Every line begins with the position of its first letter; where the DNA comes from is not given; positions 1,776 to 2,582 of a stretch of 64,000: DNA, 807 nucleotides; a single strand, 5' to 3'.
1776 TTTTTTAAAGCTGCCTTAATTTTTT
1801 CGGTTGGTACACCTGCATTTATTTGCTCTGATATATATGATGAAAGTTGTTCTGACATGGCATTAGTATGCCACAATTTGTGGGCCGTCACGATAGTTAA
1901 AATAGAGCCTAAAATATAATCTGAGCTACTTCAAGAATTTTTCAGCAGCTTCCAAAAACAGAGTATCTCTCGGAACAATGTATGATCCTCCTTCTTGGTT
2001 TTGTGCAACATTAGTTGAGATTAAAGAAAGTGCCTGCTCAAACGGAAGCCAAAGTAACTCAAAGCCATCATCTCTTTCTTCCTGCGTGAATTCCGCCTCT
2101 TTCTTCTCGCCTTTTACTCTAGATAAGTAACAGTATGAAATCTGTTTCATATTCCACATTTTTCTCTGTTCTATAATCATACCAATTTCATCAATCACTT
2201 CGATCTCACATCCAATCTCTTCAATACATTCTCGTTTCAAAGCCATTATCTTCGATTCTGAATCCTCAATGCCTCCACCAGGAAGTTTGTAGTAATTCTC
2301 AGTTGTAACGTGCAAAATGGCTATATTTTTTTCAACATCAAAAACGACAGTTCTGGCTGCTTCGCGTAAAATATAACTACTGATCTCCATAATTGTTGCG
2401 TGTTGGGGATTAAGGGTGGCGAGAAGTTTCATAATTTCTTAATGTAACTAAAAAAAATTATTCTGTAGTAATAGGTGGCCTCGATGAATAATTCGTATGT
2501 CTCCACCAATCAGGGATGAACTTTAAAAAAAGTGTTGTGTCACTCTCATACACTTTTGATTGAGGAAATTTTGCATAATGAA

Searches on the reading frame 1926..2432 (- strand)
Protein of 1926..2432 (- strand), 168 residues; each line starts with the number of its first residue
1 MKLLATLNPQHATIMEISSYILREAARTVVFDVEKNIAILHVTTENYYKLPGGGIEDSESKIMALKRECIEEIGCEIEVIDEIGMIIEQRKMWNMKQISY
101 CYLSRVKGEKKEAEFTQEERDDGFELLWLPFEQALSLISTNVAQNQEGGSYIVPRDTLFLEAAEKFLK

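Call 39: search_protein_families(library=pfam, proteins=[window:1926-2432:-], max_evalue=0.001)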
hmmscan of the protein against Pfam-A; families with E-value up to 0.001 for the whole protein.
window:1926-2432:- (168 aa): 1 family
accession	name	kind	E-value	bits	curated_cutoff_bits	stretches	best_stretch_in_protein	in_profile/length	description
PF00293.34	NUDIX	-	4e-11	43.5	21.1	1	24-137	4-119/134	NUDIX domain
